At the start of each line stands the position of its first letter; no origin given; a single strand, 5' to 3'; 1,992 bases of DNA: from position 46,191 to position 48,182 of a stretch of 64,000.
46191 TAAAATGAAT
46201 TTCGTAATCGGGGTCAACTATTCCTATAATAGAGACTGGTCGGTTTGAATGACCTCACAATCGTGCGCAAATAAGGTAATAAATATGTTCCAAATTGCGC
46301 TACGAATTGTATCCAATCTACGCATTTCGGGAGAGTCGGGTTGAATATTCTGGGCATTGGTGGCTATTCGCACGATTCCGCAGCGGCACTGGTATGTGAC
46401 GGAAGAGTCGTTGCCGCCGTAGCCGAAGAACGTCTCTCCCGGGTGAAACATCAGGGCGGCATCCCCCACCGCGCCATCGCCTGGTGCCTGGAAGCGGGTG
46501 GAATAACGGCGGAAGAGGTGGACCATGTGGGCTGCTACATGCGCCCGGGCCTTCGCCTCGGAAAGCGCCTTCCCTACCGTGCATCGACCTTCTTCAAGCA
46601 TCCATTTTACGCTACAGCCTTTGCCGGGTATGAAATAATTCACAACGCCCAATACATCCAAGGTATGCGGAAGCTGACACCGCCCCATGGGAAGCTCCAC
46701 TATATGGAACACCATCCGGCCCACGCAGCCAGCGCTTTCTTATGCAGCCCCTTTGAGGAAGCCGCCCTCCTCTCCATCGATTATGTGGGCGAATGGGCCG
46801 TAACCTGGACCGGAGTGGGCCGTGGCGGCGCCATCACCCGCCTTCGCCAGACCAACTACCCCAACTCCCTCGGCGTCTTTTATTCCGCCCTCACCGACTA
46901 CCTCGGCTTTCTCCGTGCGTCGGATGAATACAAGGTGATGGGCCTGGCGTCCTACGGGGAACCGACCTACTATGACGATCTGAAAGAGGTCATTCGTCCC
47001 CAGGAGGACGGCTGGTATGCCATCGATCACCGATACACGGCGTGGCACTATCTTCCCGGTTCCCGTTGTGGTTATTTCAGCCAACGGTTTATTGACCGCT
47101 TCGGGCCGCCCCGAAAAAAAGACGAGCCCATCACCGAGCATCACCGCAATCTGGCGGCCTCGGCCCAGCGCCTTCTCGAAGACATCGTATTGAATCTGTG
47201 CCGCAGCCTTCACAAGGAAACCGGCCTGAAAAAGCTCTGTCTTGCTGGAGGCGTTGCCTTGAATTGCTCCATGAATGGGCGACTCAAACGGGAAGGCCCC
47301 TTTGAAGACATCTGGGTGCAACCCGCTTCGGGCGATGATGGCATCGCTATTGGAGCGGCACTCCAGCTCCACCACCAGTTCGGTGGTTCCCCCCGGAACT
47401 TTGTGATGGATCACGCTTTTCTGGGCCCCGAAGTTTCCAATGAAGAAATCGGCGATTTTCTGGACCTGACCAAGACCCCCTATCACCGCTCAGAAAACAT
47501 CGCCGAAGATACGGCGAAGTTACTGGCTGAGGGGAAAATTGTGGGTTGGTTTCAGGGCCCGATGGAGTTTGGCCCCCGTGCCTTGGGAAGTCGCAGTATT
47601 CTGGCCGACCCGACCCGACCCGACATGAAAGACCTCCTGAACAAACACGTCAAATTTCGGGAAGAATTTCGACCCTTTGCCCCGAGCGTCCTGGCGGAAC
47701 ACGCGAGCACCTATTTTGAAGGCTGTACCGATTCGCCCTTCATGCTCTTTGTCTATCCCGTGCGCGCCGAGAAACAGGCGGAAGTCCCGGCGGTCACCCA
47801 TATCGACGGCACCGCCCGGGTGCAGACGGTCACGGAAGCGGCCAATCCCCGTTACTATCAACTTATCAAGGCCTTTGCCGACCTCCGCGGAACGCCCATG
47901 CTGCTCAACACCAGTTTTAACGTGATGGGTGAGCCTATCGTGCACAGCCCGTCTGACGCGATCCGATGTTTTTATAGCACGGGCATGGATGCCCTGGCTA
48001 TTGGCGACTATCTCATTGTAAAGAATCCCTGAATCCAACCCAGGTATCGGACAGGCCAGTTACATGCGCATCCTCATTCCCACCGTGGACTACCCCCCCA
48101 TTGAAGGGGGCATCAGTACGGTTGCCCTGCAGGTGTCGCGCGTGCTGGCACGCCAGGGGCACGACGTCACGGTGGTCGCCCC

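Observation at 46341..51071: Carbamoyltransferase + two GT4 + PIG-L/LmbE deacetylase cassette: candidate novel carbamoylated amino-glycoside/glycoconjugate pathway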

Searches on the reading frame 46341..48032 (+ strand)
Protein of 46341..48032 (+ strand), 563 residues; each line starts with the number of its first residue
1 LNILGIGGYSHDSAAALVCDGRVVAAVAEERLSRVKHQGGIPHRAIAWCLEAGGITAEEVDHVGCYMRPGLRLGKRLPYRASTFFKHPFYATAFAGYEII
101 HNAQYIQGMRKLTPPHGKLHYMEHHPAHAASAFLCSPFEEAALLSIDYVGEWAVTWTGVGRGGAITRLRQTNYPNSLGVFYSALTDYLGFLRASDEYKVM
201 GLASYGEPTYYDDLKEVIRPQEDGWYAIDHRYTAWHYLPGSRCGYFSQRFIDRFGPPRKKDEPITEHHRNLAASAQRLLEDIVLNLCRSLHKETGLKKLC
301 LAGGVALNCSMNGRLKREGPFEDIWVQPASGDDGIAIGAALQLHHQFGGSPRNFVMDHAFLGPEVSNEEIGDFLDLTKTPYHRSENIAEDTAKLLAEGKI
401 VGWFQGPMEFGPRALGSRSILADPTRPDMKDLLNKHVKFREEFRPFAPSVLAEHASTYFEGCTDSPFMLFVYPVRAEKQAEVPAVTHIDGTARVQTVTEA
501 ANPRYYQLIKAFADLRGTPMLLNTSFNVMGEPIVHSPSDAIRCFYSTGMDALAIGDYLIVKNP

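Call 3: search_protein_families(library=pfam, proteins=[window:46341-48032:+])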
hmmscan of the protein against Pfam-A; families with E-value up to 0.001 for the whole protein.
window:46341-48032:+ (563 aa): 3 families
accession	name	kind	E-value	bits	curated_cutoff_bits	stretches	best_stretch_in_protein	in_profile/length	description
PF16861.10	Carbam_trans_C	-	4.7e-76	254.5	27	1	392-561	1-170/170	Carbamoyltransferase C-terminus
PF02543.21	Carbam_trans_N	-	4.2e-68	230.7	24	1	3-341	2-346/346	Carbamoyltransferase N-terminus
PF22521.2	HypF_C_2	-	0.00017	21.9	27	1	266-338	164-240/241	Carbamoyltransferase, Kae1-like Domain, second subdomain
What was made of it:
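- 46341..48032 (+): Carbamoyltransferase (CT) of the TobZ/NodU/CmcH type: an N-terminal Kae1-like domain plus a C-terminal YrdC-like domain. 563 aa, TTG start. Pfam Carbam_trans_N 230.7 bits and Carbam_trans_C 254.5 bits, both full length (call 3).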

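Call 4: search_protein_families(library=ncbifam, proteins=[window:46341-48032:+])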
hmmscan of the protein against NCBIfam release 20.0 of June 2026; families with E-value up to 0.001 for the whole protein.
window:46341-48032:+ (563 aa): 2 families
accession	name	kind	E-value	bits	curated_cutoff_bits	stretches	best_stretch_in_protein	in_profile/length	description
NF041651.1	nodul_NodU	equivalog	1.5e-54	185.7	1000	1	271-533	273-529/556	nodulation protein NodU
TIGR03723.1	T6A_TsaD_YgjD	equivalog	5e-05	22.6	296.1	1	265-318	229-282/314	tRNA (adenosine(37)-N6)-threonylcarbamoyltransferase complex transferase subunit TsaD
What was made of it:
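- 46341..48032 (+): The NodU equivalog scores 185.7 against a cut-off of 1000 (call 4).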

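Call 7: find_homologous_proteins(query=window:46341-48032:+)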
Query window:46341-48032:+ (563 aa): 8000 proteins with E <= 0.001 among 8000 candidates; the best 120 are listed.
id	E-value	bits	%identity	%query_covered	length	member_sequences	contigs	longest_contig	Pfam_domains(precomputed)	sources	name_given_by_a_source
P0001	0.0e+0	1331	100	100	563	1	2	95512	PF02543.22,PF16861.11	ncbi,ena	-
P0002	0.0e+0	1167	87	100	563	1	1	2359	PF02543.22,PF16861.11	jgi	jgi:carbamoyltransferase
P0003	0.0e+0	1163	86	100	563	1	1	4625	PF02543.22,PF16861.11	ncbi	-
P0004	0.0e+0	1139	84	100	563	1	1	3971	PF02543.22,PF16861.11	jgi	-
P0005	0.0e+0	1134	84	100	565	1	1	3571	PF02543.22,PF16861.11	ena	-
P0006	0.0e+0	1126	85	100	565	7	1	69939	PF02543.22,PF16861.11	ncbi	-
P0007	0.0e+0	1102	82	100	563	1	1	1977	PF02543.22,PF16861.11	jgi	jgi:carbamoyltransferase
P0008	0.0e+0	1060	80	100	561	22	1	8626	PF02543.22,PF16861.11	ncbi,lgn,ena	-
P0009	0.0e+0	1047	78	100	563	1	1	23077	PF02543.22,PF16861.11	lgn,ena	-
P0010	0.0e+0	1038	79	100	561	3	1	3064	PF02543.22,PF16861.11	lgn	-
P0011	0.0e+0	1023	77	100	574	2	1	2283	PF02543.22,PF22521.3,PF16861.11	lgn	-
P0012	0.0e+0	1020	76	100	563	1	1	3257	PF02543.22,PF16861.11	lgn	-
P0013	0.0e+0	1011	77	100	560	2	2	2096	PF02543.22,PF16861.11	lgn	-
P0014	2.5e-292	989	74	100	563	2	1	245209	PF02543.22,PF16861.11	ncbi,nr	ncbi:MAG: carbamoyltransferase [Candidatus Hydrogenedentes bacterium]|nr:carbamoyltransferase [Candi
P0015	9.4e-283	957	71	100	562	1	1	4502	PF02543.22,PF16861.11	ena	-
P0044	2.1e-271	920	69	100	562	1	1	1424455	PF02543.22,PF16861.11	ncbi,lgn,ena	-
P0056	3.6e-268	909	68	100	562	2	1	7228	PF02543.22,PF16861.11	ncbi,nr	ncbi:MAG: carbamoyltransferase [Nitrospiraceae bacterium]|nr:carbamoyltransferase [Nitrospiraceae ba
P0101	2.2e-261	887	68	100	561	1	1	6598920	PF02543.22,PF16861.11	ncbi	-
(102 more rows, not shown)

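Call 10: find_related_loci(query=A1, collection=genome_contigs, flank=10000)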
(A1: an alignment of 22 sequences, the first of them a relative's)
Query A1 (563 aa) in genome_contigs; peptide patterns used: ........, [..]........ (x = any residue, [..] = any of these).
600 stretches matched a pattern (row limit reached: there are more); 600 encode a relative of the query (tblastn E <= 1e-3); the best 80 are kept; 80 distinct loci.
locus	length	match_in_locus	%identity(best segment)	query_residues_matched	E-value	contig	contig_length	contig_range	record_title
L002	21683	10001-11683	48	1-562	3e-157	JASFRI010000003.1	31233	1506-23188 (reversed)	MAG: Acidobacteriota bacterium isolate D1103M02metaG_Bin_141 D1103M02metaG_FD_scaffold_127_c1, whole genome shotgun sequ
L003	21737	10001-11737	46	1-561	5e-157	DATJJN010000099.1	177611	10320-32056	MAG TPA_asm: Paraburkholderia sp. isolate SMAG_U15567 k141_11622433, whole genome shotgun sequence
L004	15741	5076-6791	46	1-561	7e-157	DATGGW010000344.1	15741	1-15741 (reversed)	MAG TPA_asm: Ktedonobacteraceae bacterium isolate SMAG_U9764 k141_90219, whole genome shotgun sequence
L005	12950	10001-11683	47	2-562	3e-156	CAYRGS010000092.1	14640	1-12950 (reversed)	MAG TPA_asm: uncultured bacterium isolate SRP092902_co1_590 genome assembly, contig: NODE_6466_length_14640_cov_5.490435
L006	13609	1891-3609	44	1-561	4e-154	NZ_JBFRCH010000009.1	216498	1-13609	Paraburkholderia phymatum strain EG181B NODE_9_length_216498_cov_38.388564, whole genome shotgun sequence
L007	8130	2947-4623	48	1-559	2e-154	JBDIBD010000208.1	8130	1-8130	MAG: Vicinamibacteria bacterium isolate AS-MICRO-OLR.136 NODE_43256_length_8130_cov_9.472843, whole genome shotgun seque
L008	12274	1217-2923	45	1-562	2e-153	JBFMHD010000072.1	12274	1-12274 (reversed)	MAG: Candidatus Hydrogenedentota bacterium isolate MAG314 MAG314_72, whole genome shotgun sequence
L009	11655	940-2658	45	1-563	4e-153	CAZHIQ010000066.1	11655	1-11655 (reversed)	MAG TPA_asm: uncultured Roseivirgaceae bacterium isolate SRP268622_co1_92 genome assembly, contig: NODE_12998_length_116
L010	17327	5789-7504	44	1-561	7e-153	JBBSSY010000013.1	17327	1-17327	MAG: Chitinophagales bacterium isolate SVL1_sbin.8 SVL1_sbin.8_K_579130_L_17327_cov_10.0000, whole genome shotgun sequen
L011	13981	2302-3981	47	1-562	1e-152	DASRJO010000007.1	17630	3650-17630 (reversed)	MAG TPA_asm: Candidatus Krumholzibacteriia bacterium isolate SMAG_U10138 k141_2260651, whole genome shotgun sequence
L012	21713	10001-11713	44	1-561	2e-152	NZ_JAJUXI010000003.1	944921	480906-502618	Dyadobacter sp. CY326 Scaffold2_1, whole genome shotgun sequence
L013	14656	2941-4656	45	1-561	5e-152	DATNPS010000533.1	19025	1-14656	MAG TPA_asm: Crinalium sp. isolate SMAG_U16487 k141_4345567, whole genome shotgun sequence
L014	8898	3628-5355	43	1-561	1e-151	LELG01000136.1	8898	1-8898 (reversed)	Candidatus Burkholderia pumila strain UZHbot3 BPMIctg136, whole genome shotgun sequence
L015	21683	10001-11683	48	2-562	1e-151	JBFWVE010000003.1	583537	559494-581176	MAG: Vicinamibacteria bacterium isolate CA_2019_TPBF_87 NODE_102_length_583537_cov_16.642711_TPBF, whole genome shotgun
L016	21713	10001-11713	44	1-562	8e-152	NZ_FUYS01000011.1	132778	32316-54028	Parapedobacter luteus strain DSM 22899, whole genome shotgun sequence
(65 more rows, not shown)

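Call 11: find_encoding_contigs(protein=P0006, flank=8000, max_places=2)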
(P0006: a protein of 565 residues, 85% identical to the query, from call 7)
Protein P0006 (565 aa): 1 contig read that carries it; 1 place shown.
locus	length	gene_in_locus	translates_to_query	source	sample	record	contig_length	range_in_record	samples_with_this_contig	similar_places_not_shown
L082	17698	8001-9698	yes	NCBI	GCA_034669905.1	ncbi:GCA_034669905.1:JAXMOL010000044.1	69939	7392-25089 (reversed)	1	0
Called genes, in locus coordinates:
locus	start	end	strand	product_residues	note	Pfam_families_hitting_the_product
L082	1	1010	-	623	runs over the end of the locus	-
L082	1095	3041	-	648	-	PF22113:Mtrc-MtrF_II-IV_dom (faint), PF13435:Cytochrome_C554, PF03264:Cytochrom_NNT (weak)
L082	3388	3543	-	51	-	-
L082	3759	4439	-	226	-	PF14561:TPR_20 (faint), PF21033:RMD1-3 (faint), PF07719:TPR_2 (faint), PF13174:TPR_6 (faint), PF25064:ARM_TT21_5th (faint), PF14559:TPR_19 (weak), PF13428:TPR_14 (weak), PF13432:TPR_16 (weak), +3 more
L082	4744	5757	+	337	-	PF00069:Pkinase, PF07714:PK_Tyr_Ser-Thr, PF03109:ABC1 (weak), PF01636:APH (weak)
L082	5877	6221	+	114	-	PF00643:zf-B_box (weak)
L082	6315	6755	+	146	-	-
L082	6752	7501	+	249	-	PF08032:SpoU_sub_bind, PF00588:SpoU_methylase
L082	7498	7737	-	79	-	-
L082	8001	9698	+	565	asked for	PF02543:Carbam_trans_N, PF16861:Carbam_trans_C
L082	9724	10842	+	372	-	PF20706:GT4-conflict (faint), PF13439:Glyco_transf_4, PF13579:Glyco_trans_4_4, PF00534:Glycos_transf_1, PF13692:Glyco_trans_1_4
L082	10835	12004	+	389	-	PF13439:Glyco_transf_4, PF13477:Glyco_trans_4_2, PF13579:Glyco_trans_4_4, PF20706:GT4-conflict (faint), PF00534:Glycos_transf_1, PF13692:Glyco_trans_1_4, PF13524:Glyco_trans_1_2 (weak)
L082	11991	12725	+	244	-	PF02585:PIG-L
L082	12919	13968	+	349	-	PF01634:HisG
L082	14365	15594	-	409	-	-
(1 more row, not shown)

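Call 12: find_encoding_contigs(protein=P0014, flank=8000, max_places=2)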
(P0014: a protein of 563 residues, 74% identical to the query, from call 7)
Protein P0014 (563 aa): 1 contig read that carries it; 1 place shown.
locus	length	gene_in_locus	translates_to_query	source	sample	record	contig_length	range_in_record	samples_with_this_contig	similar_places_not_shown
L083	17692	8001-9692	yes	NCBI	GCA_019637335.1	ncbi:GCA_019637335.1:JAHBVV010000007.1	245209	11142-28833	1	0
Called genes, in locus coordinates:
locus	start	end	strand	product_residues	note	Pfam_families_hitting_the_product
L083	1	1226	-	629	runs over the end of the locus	PF14537:Cytochrom_c3_2 (faint), PF22113:Mtrc-MtrF_II-IV_dom (faint), PF03264:Cytochrom_NNT (faint), PF13435:Cytochrome_C554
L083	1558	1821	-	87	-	-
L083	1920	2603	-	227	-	PF13428:TPR_14 (faint), PF13432:TPR_16 (faint), PF14559:TPR_19 (faint), PF14561:TPR_20 (faint), PF07719:TPR_2 (faint), PF13424:TPR_12 (faint), PF00515:TPR_1 (faint)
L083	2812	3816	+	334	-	PF00069:Pkinase, PF07714:PK_Tyr_Ser-Thr, PF03109:ABC1 (weak)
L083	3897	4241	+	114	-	-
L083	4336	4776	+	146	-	-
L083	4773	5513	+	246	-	PF08032:SpoU_sub_bind, PF00588:SpoU_methylase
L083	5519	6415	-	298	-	-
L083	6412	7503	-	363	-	PF13476:AAA_23 (weak), PF13304:AAA_21, PF13175:AAA_15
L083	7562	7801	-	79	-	-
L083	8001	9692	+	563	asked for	PF02543:Carbam_trans_N, PF16861:Carbam_trans_C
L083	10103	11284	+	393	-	PF08323:Glyco_transf_5 (weak), PF13439:Glyco_transf_4, PF13579:Glyco_trans_4_4, PF20706:GT4-conflict, PF00534:Glycos_transf_1, PF13692:Glyco_trans_1_4, PF13524:Glyco_trans_1_2 (weak)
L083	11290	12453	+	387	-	PF13439:Glyco_transf_4, PF13579:Glyco_trans_4_4, PF13477:Glyco_trans_4_2, PF20706:GT4-conflict (weak), PF00534:Glycos_transf_1, PF13692:Glyco_trans_1_4, PF13524:Glyco_trans_1_2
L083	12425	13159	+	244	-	PF02585:PIG-L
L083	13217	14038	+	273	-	PF09674:DUF2400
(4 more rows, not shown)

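Call 13: find_encoding_contigs(protein=P0101, flank=8000, max_places=2)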
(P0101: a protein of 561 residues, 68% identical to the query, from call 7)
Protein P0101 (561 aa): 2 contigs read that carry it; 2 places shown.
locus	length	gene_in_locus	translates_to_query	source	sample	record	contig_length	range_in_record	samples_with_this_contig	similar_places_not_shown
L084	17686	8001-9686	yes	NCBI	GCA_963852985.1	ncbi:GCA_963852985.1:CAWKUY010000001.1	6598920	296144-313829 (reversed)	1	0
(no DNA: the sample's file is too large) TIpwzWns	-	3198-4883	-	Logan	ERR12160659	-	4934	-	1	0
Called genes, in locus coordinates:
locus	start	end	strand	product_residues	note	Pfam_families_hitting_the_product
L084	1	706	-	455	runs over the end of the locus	PF04734:Ceramidase_alk (faint)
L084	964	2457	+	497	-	PF02638:GHL10 (faint)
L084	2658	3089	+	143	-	PF08818:DUF1801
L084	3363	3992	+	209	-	PF04542:Sigma70_r2, PF04545:Sigma70_r4, PF08281:Sigma70_r4_2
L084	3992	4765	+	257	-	-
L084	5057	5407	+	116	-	-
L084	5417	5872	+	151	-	-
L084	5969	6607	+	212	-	PF08032:SpoU_sub_bind, PF00588:SpoU_methylase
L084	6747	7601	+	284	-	PF00583:Acetyltransf_1, PF13508:Acetyltransf_7 (weak), PF08445:FR47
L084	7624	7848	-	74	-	PF16277:DUF4926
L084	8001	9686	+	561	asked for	PF02543:Carbam_trans_N, PF16861:Carbam_trans_C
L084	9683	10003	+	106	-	-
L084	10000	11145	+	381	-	PF13439:Glyco_transf_4, PF13579:Glyco_trans_4_4, PF20706:GT4-conflict, PF00534:Glycos_transf_1, PF13692:Glyco_trans_1_4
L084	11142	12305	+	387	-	PF13439:Glyco_transf_4, PF13477:Glyco_trans_4_2, PF13579:Glyco_trans_4_4, PF20706:GT4-conflict, PF00534:Glycos_transf_1, PF13692:Glyco_trans_1_4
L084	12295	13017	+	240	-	PF02585:PIG-L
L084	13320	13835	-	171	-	-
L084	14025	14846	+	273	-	PF00561:Abhydrolase_1, PF12146:Hydrolase_4, PF12697:Abhydrolase_6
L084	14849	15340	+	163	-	-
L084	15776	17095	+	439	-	PF01595:CNNM, PF00571:CBS (weak), PF03471:CorC_HlyC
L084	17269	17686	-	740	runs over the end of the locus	PF00384:Molybdopterin, PF01568:Molydop_binding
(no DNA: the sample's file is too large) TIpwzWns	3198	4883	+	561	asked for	PF02543:Carbam_trans_N, PF16861:Carbam_trans_C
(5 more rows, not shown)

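Call 15: search_solved_structures(query=window:46341-48032:+, max_evalue=0.001)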
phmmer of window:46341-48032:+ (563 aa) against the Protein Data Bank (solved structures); distinct sequences matched with E-value up to 0.001: 12.
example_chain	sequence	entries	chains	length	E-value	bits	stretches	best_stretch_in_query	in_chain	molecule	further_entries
9s2t_A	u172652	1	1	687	1.1e-101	344.4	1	9-560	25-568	Decarbamoylnovobiocin carbamoyltransferase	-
7vzq_A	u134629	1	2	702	2.1e-99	336.9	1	9-559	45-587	GdmN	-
7vyj_A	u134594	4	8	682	8.6e-99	334.9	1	9-559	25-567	GdmN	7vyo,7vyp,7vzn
7vx0_A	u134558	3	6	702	9.4e-99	334.7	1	9-559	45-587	GdmN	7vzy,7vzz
7vzu_A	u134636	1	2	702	1.8e-98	333.8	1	9-559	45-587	GdmN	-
7xb6_A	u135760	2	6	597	2.7e-97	329.9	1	10-561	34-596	Carbamoyltransferase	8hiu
3ven_A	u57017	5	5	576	2.2e-92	313.7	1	1-562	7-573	O-carbamoyltransferase TobZ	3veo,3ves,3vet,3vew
3ver_A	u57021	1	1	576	6.6e-92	312.1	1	1-562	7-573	O-carbamoyltransferase TobZ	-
3vf4_A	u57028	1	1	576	1.6e-91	310.8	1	1-562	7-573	O-carbamoyltransferase TobZ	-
3vf2_A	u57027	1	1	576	2.3e-91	310.3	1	1-562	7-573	O-carbamoyltransferase TobZ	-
3vex_A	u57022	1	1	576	2.4e-91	310.3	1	1-562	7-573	O-carbamoyltransferase TobZ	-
3vez_A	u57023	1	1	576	4.7e-91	309.3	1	1-562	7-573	O-carbamoyltransferase TobZ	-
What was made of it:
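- Closest known: Kanamycin/tobramycin KanM1-KanN-KanM2-TobZ. Same: TobZ is a solved homologue of the CT (E 2e-92; call 15).
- CT is 313-344 bits from TobZ, GdmN and NovN (call 15). CT is closer to widespread bacterial CTs (42-48%) than to the antibiotic-tailoring enzymes (calls 10, 15).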

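Call 24: find_encoding_contigs(protein=P0056, flank=8000, max_places=2)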
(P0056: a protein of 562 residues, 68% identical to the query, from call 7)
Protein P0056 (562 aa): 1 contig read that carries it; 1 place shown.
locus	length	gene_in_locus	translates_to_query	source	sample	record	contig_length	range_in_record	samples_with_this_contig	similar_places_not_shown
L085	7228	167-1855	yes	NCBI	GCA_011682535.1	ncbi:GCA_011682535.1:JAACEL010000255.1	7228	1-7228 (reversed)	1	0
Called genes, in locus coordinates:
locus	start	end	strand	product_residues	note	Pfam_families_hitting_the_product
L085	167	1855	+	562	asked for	PF02543:Carbam_trans_N, PF16861:Carbam_trans_C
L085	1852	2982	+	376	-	PF20706:GT4-conflict (faint), PF13439:Glyco_transf_4, PF13579:Glyco_trans_4_4, PF00534:Glycos_transf_1, PF13692:Glyco_trans_1_4, PF13524:Glyco_trans_1_2 (weak)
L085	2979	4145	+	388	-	PF13439:Glyco_transf_4, PF13477:Glyco_trans_4_2, PF13579:Glyco_trans_4_4, PF20706:GT4-conflict (faint), PF00534:Glycos_transf_1, PF13692:Glyco_trans_1_4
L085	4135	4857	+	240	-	PF02585:PIG-L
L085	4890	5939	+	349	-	PF01634:HisG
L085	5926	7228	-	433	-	PF00884:Sulfatase, PF01663:Phosphodiest, PF16347:SGSH_C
